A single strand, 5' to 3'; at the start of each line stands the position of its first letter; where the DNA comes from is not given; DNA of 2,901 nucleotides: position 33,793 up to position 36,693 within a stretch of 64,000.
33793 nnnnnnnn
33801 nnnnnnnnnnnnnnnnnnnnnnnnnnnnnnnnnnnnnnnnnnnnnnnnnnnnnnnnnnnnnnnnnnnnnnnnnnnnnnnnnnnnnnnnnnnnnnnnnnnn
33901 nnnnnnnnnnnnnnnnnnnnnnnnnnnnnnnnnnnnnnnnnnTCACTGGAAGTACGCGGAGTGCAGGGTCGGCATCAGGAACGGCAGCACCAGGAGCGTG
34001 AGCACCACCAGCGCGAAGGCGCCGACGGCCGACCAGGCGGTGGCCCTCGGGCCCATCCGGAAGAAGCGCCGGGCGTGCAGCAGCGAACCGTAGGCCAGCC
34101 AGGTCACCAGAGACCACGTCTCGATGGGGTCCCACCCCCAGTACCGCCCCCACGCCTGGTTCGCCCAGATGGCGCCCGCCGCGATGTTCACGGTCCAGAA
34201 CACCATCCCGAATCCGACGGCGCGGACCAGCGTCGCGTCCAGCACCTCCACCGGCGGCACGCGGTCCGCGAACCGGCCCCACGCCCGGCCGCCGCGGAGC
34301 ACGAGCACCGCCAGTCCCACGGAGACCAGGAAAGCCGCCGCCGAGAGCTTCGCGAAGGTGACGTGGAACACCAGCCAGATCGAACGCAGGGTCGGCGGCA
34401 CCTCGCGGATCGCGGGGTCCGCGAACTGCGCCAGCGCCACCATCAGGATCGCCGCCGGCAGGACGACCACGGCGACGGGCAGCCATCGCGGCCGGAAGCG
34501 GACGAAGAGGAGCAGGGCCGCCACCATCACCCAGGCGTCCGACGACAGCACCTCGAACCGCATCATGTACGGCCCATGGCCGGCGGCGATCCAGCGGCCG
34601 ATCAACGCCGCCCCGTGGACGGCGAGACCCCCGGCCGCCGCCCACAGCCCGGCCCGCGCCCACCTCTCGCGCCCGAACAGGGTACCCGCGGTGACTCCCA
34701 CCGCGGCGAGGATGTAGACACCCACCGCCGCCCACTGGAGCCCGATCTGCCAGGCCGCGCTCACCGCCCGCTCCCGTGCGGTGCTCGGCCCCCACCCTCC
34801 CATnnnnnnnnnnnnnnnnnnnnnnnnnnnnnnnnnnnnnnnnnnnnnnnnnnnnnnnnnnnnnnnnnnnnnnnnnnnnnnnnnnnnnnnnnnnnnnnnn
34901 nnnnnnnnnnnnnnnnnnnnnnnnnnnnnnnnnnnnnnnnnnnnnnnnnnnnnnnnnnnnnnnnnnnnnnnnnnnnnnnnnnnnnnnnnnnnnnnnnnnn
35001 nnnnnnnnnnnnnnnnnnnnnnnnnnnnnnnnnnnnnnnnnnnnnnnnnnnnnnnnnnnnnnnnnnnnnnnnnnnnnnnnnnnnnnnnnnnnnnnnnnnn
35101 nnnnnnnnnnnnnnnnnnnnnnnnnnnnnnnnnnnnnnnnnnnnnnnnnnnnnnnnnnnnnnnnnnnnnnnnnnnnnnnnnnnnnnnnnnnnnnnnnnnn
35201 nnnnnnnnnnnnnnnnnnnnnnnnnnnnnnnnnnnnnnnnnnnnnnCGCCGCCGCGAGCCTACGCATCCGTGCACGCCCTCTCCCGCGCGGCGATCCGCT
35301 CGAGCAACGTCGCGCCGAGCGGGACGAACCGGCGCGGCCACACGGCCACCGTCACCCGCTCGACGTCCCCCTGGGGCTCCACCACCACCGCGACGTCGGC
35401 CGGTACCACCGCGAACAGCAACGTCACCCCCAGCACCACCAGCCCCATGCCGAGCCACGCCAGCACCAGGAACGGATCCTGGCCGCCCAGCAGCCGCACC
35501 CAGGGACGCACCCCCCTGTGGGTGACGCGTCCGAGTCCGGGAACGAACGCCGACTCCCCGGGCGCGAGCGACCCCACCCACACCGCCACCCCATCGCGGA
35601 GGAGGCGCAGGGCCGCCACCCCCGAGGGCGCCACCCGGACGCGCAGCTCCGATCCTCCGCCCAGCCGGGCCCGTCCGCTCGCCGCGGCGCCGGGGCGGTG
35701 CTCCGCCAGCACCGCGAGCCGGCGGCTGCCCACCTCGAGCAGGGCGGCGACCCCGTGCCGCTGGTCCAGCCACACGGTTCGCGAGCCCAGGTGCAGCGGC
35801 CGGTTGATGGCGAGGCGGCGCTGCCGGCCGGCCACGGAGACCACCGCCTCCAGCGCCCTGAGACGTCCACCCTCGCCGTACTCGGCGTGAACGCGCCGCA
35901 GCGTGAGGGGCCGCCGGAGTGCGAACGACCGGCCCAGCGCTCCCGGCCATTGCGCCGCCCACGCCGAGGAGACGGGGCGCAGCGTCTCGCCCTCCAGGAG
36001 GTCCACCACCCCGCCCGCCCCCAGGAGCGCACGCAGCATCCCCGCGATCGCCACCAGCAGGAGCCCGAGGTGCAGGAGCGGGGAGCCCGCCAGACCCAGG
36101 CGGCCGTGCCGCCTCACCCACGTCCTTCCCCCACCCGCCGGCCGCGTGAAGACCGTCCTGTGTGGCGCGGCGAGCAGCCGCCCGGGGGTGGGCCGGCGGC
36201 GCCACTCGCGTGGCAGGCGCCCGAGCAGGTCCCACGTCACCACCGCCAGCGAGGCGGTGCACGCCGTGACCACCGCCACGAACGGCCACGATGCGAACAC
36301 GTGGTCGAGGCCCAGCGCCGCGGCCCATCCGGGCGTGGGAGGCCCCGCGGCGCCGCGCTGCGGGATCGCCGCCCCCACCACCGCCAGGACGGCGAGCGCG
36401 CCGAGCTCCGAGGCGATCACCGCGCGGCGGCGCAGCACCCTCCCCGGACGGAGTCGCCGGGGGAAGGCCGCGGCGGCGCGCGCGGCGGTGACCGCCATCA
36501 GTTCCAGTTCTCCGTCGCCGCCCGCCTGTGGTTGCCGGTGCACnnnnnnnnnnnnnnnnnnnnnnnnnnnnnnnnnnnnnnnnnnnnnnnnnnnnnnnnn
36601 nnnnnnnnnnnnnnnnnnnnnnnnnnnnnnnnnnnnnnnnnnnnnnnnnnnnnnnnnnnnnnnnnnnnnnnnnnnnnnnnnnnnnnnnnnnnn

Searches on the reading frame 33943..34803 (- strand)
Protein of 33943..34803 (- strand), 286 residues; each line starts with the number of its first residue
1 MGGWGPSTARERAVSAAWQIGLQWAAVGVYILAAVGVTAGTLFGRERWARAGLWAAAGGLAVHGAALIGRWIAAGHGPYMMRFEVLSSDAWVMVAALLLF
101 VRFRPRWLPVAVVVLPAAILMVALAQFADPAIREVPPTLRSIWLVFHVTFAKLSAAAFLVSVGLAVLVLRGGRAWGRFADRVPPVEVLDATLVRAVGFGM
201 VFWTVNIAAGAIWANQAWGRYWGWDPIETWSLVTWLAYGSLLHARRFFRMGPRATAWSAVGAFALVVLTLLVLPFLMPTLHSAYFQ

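Call 62: search_protein_families(library=pfam, proteins=[window:33943-34803:-], max_evalue=0.001)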
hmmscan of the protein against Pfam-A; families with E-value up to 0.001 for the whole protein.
window:33943-34803:- (286 aa): 1 family
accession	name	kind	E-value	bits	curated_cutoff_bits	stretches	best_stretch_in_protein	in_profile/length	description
PF01578.25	Cytochrom_C_asm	-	1e-32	113.9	29.9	1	91-281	13-212/212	Cytochrome C assembly protein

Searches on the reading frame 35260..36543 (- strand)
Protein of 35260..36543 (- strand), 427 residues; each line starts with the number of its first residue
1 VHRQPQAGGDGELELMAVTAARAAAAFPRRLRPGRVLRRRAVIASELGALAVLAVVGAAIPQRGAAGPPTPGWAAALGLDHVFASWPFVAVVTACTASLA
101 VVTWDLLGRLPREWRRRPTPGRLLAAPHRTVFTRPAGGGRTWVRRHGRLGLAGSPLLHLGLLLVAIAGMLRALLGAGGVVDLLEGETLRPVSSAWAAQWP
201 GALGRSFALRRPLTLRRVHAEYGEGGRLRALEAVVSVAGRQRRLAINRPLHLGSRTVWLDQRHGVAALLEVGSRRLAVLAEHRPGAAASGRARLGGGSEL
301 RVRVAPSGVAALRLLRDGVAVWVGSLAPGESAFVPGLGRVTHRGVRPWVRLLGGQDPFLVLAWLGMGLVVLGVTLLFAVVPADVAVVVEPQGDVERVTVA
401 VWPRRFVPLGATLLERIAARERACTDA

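Call 17: search_protein_families(library=pfam, proteins=[window:35260-36543:-], max_evalue=0.001)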
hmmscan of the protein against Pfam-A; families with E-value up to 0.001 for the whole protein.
window:35260-36543:- (427 aa): 1 family
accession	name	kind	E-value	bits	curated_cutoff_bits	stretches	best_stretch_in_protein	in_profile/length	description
PF05140.19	ResB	-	3.7e-18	66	24.6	2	139-259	140-262/486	ResB-like family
